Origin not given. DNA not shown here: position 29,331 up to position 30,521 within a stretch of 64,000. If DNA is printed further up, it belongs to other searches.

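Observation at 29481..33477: Candidate pathway for an opine-like phospho-substituent (e.g. N-carboxyethyl-ethanolamine phosphate) on a surface glycan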

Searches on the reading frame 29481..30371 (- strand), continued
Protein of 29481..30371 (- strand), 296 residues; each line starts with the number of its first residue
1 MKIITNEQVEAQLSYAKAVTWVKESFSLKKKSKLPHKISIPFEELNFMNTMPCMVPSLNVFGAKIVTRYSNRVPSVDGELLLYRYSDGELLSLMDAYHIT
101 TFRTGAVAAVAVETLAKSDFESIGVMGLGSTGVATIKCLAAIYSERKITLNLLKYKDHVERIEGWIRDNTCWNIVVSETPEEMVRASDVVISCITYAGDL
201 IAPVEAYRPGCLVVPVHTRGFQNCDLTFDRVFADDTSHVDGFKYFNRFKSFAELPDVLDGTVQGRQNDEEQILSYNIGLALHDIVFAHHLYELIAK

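Call 25: search_solved_structures(query=window:29481-30371:-, max_evalue=0.001, show_alignments=5)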
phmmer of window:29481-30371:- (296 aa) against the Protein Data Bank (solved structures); distinct sequences matched with E-value up to 0.001: 11.
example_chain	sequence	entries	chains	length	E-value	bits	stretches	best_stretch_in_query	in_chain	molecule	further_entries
6t3e_A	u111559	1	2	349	5.3e-13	52.6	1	4-147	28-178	DELTA1-pyrroline-2-carboxylate reductase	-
1omo_A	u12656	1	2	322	6.5e-13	52.3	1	3-149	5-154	alanine dehydrogenase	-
1vll_A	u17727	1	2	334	7.4e-13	52.1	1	3-148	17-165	alanine dehydrogenase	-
4m54_A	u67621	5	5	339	1.2e-11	48.1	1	76-292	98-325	Putative ornithine cyclodeaminase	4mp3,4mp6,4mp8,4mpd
2i99_A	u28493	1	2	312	1.6e-10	44.4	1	44-292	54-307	Mu-crystallin homolog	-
4bv8_A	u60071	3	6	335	3.4e-10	43.4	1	44-292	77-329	THIOMORPHOLINE-CARBOXYLATE DEHYDROGENASE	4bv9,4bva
3hdj_A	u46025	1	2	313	6e-10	42.5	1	48-199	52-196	Probable ornithine cyclodeaminase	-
7rbp_A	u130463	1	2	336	6.1e-09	39.2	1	53-292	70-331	Ornithine cyclodeaminase/mu-crystallin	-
8j1c_A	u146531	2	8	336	3.8e-08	36.6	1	47-293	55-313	Ornithine cyclodeaminase family protein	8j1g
5yu0_A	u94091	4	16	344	1.2e-06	31.7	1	73-143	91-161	Lysine cyclodeaminase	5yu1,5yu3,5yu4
5gzi_B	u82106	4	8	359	1.3e-06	31.6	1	73-143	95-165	Lysine cyclodeaminase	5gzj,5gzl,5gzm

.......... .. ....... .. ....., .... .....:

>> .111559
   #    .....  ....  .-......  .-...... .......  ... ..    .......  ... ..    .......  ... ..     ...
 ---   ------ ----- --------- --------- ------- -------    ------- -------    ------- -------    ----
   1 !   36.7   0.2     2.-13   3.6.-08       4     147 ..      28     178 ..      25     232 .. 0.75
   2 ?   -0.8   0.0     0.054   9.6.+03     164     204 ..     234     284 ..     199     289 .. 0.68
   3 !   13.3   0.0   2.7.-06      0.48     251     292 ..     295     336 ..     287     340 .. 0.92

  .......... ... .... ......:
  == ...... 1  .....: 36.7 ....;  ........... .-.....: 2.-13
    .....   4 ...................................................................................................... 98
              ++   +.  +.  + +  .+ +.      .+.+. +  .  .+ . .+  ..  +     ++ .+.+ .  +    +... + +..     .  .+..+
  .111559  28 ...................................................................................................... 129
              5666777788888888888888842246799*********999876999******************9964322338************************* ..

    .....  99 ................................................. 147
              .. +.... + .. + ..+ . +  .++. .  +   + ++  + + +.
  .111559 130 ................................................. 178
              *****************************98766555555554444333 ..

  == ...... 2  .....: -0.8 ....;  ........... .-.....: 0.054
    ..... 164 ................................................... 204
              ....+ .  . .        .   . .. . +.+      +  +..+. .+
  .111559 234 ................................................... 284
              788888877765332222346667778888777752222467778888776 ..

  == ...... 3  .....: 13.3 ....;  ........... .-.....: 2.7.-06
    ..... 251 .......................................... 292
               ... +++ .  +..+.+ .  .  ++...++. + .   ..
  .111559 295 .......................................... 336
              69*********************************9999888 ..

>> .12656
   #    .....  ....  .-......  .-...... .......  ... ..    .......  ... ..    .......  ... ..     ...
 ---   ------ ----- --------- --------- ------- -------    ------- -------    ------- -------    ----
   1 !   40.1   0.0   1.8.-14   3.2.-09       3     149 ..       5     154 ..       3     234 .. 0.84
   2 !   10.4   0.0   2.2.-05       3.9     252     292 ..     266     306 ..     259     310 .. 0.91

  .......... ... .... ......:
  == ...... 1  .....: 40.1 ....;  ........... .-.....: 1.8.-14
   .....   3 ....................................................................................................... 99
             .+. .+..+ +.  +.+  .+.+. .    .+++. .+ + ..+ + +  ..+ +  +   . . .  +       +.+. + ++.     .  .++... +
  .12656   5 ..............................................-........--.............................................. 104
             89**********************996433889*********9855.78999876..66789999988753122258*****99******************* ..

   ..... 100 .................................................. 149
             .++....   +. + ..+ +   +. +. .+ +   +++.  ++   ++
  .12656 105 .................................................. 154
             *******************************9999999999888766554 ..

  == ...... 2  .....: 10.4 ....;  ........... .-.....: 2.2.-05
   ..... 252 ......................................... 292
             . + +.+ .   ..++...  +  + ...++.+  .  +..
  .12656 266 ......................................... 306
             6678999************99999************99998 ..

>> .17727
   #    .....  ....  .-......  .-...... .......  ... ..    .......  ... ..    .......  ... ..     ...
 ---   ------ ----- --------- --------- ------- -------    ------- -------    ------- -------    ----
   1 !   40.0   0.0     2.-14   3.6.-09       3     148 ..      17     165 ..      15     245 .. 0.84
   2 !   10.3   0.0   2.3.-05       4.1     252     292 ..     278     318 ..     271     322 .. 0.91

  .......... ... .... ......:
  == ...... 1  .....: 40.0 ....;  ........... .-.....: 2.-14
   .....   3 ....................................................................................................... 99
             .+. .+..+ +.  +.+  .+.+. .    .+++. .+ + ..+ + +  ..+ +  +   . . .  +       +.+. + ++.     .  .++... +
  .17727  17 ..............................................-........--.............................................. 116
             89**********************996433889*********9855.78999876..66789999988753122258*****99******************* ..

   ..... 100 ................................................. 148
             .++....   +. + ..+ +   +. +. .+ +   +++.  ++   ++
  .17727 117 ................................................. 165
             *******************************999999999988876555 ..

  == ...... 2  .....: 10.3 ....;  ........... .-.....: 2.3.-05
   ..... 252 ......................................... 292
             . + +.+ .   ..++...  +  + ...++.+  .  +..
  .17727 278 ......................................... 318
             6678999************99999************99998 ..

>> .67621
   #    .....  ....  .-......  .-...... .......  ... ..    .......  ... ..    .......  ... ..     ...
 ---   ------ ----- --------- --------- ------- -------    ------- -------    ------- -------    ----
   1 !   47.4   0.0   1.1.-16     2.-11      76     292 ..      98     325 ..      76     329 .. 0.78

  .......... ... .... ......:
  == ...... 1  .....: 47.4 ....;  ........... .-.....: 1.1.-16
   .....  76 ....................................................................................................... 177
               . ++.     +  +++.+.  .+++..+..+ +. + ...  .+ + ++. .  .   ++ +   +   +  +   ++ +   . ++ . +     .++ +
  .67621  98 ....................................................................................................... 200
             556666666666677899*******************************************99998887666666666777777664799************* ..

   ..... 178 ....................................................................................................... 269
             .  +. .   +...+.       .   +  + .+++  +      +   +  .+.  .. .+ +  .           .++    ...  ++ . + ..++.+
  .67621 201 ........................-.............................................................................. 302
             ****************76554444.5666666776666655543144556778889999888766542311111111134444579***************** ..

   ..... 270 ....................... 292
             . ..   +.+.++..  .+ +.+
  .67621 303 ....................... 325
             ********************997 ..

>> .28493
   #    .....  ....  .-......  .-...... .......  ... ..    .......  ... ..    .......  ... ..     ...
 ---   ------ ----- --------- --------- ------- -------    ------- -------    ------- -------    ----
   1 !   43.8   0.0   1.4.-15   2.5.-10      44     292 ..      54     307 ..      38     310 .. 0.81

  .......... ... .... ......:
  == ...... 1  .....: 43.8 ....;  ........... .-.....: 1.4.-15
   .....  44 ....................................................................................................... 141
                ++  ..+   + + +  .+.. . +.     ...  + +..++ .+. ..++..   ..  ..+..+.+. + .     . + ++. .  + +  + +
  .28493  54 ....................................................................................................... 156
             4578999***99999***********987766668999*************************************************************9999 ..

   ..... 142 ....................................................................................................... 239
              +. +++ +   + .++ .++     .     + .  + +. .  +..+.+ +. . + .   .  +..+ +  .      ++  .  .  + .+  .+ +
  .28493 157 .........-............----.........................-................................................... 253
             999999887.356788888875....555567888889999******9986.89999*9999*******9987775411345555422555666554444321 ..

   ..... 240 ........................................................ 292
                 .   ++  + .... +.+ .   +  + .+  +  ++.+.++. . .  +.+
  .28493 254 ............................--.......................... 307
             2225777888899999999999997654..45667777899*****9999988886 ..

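Call 34: predict_structure(alignment_id=A1)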
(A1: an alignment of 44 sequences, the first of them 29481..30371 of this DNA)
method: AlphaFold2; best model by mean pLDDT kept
length: 296 residues; sequences in the alignment: 44
mean_pLDDT: 94.2   pTM: 0.92
mean pLDDT of the five models: 94.2, 93.4, 92.9, 91.4, 89.9
residues with pLDDT >= 90: 249; 70-90: 46; 50-70: 1; < 50: 0
segments of 3 or more residues with pLDDT < 50: none
pLDDT, mean of each block of 10 residues (from residue 1): 96 98 97 92 91 97 94 91 98 97 96 96 96 97 97 95 96 98 98 87 95 87 90 90 89 95 96 89 97 89
secondary structure, 60 per line:
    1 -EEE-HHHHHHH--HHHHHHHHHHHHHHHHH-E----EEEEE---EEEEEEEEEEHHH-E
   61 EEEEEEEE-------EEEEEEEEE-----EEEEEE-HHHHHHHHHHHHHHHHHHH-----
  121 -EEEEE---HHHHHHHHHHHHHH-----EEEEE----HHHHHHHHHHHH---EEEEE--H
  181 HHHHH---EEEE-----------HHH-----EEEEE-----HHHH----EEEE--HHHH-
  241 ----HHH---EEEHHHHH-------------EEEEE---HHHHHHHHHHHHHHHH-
elements in order: E2-4 H6-12 H15-31 E38-42 E46-55 E60-68 E76-84 E90-95 H97-115 E122-126 H130-143 E149-153 H158-169 E173-177 H180-185 E189-192 E212-216 H222-225 E230-233 H236-239 E251-253 H254-258 E272-276 H280-295

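Call 36: find_related_loci(query=A1, collection=genome_contigs, flank=10000)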
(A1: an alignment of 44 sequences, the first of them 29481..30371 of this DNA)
Query A1 (296 aa) in genome_contigs; peptide patterns used: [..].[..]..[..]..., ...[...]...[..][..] (x = any residue, [..] = any of these).
553 stretches matched a pattern; 541 encode a relative of the query (tblastn E <= 1e-3); the best 80 are kept; 80 distinct loci.
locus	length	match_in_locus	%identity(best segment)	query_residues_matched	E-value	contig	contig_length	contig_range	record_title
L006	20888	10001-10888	100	1-296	0e+0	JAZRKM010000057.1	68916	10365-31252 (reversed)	MAG: Akkermansia sp. isolate T1900045446_YK20190137.MAGScoT_cleanbin_000012 SGB_7160_k141_2507464, whole genome shotgun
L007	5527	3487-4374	99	1-296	0e+0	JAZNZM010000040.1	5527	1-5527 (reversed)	MAG: Oscillospiraceae bacterium isolate T1900044767_TS20190233.MAGScoT_cleanbin_000075 SGB_2427_k141_722119, whole genom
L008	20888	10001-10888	99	1-296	0e+0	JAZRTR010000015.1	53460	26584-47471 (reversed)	MAG: Akkermansia sp. isolate T1900045339_YK20190028.MAGScoT_cleanbin_000012 SGB_6646_k141_644986, whole genome shotgun s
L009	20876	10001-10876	96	1-292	0e+0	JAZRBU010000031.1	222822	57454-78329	MAG: Akkermansia sp. isolate T1900045124_TC20190118.MAGScoT_cleanbin_000006 SGB_4857_k141_2236053, whole genome shotgun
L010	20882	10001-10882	78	1-294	3e-166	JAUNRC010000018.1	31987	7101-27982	MAG: Akkermansia sp. isolate S3M_St_19 NODE_172_length_31987_cov_9.764030, whole genome shotgun sequence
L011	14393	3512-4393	77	1-294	1e-163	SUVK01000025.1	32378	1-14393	MAG: Akkermansiaceae bacterium isolate SIG70 NODE_6870_length_32378_cov_3.138693, whole genome shotgun sequence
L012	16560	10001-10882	59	1-294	3e-126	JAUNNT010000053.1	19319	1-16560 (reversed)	MAG: Akkermansia sp. isolate S33M_St_14 NODE_1216_length_19319_cov_9.315251, whole genome shotgun sequence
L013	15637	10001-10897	56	1-296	1e-114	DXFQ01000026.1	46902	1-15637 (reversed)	MAG TPA_asm: Candidatus Akkermansia intestinigallinarum isolate 14975 MalCec4__C131574_L46902_SAMN03938738, whole genome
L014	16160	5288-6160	49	4-293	2e-98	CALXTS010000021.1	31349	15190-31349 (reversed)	MAG: uncultured Alphaproteobacteria bacterium isolate BRZ_SL__bin119 genome assembly, contig: BRZ_SL__NODE_2030_length_3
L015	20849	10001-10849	52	12-292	1e-95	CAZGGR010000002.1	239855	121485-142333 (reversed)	MAG TPA_asm: uncultured Akkermansia sp. isolate binchicken_co370_327 genome assembly, contig: NODE_46_length_239855_cov_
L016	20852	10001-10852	50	13-294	1e-94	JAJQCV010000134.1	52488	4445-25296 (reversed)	MAG: Akkermansiaceae bacterium isolate C.9_3 NODE_76_length_52488_cov_7.385292, whole genome shotgun sequence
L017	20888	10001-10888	48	4-296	1e-94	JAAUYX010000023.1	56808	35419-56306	MAG: Desulfovibrio sp. isolate Mgla_MAG_47-bin_3 c_000000004850, whole genome shotgun sequence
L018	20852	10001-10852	50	13-294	8e-95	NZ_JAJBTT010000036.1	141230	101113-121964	MAG: Akkermansia sp. isolate U_126901 U_126901=NODE_5_length_141230_cov_36.949148, whole genome shotgun sequence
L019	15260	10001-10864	54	1-287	2e-93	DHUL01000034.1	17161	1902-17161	MAG TPA_asm: Bacteroidales bacterium UBA5235 UBA5235_contig_17641, whole genome shotgun sequence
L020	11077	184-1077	49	1-295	4e-93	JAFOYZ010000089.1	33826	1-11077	MAG: Bacteroidaceae bacterium isolate RGIG927 Dairy_cattle_Rectum-4__c245391, whole genome shotgun sequence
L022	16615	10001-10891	50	1-294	7e-92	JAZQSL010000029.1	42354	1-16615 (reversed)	MAG: Alloprevotella sp. isolate T1900045206_TC20190202.MAGScoT_cleanbin_000005 SGB_5335_k141_2865005, whole genome shotg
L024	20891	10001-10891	50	1-294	8e-92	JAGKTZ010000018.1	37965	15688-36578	MAG: Prevotellaceae bacterium isolate cow7.9 cow7_9_59, whole genome shotgun sequence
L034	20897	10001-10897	47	1-296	3e-89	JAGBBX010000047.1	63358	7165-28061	MAG: Bacteroidaceae bacterium isolate RGIG8978 Water_deer_Rectum-2__c413680, whole genome shotgun sequence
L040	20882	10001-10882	47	1-294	2e-88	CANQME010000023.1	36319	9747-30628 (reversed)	MAG: uncultured Lachnospiraceae bacterium isolate Lapin-014__bin3 genome assembly, contig: Lapin-014__NODE_834_length_36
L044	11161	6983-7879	46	1-296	1e-87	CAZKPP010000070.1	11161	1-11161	MAG TPA_asm: uncultured Bacteroides sp. isolate SRP199465_co1_324 genome assembly, contig: NODE_16959_length_11161_cov_6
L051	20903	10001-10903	50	1-294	4e-87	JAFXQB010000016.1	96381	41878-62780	MAG: Salinivirgaceae bacterium isolate RGIG6642 Sheep_Rumen-1__c1035164, whole genome shotgun sequence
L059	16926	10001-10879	47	1-290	3e-86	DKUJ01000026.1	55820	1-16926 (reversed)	MAG TPA_asm: Porphyromonadaceae bacterium UBA7207 UBA7207_contig_2105, whole genome shotgun sequence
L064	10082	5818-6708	42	1-296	6e-86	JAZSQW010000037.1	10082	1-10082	MAG: Candidatus Avigastranaerophilus sp. isolate T1900044540_TS20190006.MAGScoT_cleanbin_000056 SGB_62_k141_1136247, who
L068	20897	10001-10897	48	1-296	5e-86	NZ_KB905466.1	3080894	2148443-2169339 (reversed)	Bacteroides salyersiae WAL 10018 = DSM 18765 = JCM 12988 strain DSM 18765 acAqE-supercont1.1, whole genome shotgun seque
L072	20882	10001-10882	48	1-292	9e-86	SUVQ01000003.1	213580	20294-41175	MAG: Verrucomicrobia bacterium isolate SIG76 NODE_157_length_213580_cov_26.826931, whole genome shotgun sequence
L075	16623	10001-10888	46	1-296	8e-86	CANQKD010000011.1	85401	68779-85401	MAG: uncultured Clostridia bacterium isolate Lapin-026__bin63 genome assembly, contig: Lapin-026__NODE_240_length_85401_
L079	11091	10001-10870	47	1-287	3e-85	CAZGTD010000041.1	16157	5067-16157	MAG TPA_asm: uncultured Bacteroides sp. isolate SRP199465_co1_331 genome assembly, contig: NODE_10033_length_16157_cov_5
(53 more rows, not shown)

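Call 37: fold_search(model_id=the predicted structure, library=pdb)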
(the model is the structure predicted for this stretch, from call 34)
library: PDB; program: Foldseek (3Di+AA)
matches with E <= 10: 1216; with E <= 0.001: 87
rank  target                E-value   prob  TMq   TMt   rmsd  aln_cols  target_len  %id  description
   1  6t3e_B                5.0e-25  1.00  0.87  0.80   3.0       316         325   22  Structure of Thermococcus litoralis Delta(1)-pyrroline-2-carboxylate reductase in complex with NADH and L-proline (released 2020-05-13)
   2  6t3e_A                1.2e-24  1.00  0.87  0.80   3.0       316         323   22  Structure of Thermococcus litoralis Delta(1)-pyrroline-2-carboxylate reductase in complex with NADH and L-proline (released 2020-05-13)
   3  4bv9_A                2.7e-24  1.00  0.85  0.83   3.0       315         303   19  Crystal structure of the NADPH form of mouse Mu-crystallin. (released 2014-02-05)
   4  3hdj_A                3.1e-24  1.00  0.82  0.79   3.7       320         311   20  The crystal structure of probable ornithine cyclodeaminase from Bordetella pertussis Tohama I (released 2009-05-19)
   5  1omo_A                9.7e-24  1.00  0.87  0.81   2.5       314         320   22  alanine dehydrogenase dimer w/bound NAD (archaeal) (released 2004-07-06)
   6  4mpd                  3.3e-23  1.00  0.86  0.80   2.7       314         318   19  Staphyloferrin B precursor biosynthetic enzyme SbnB bound a-ketoglutarate and NAD+ (released 2014-03-05)
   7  4bv8_A                5.6e-23  1.00  0.84  0.82   3.1       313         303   20  Crystal structure of the apo form of mouse Mu-crystallin. (released 2014-02-05)
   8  1vll_A                1.1e-22  1.00  0.86  0.80   2.7       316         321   22  Crystal structure of alanine dehydrogenase (AF1665) from Archaeoglobus fulgidus at 2.80 A resolution (released 2004-09-21)
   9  4bva_B                1.1e-22  1.00  0.83  0.81   3.1       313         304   20  Crystal structure of the NADPH-T3 form of mouse Mu-crystallin. (released 2014-02-05)
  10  4bva_A                1.2e-22  1.00  0.82  0.80   3.2       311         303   20  Crystal structure of the NADPH-T3 form of mouse Mu-crystallin. (released 2014-02-05)
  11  4bv9_B                1.2e-22  1.00  0.84  0.82   3.2       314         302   20  Crystal structure of the NADPH form of mouse Mu-crystallin. (released 2014-02-05)
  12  2i99_B                2.3e-22  1.00  0.83  0.79   3.3       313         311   21  Crystal structure of human Mu_crystallin at 2.6 Angstrom (released 2007-02-27)
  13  2i99_A                2.3e-22  1.00  0.84  0.80   3.3       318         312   21  Crystal structure of human Mu_crystallin at 2.6 Angstrom (released 2007-02-27)
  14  4bv8_B                2.6e-22  1.00  0.82  0.81   3.3       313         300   20  Crystal structure of the apo form of mouse Mu-crystallin. (released 2014-02-05)
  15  4mp6                  4.4e-22  1.00  0.87  0.78   2.8       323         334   19  Staphyloferrin B precursor biosynthetic enzyme SbnB bound to citrate and NAD+ (released 2014-03-05)
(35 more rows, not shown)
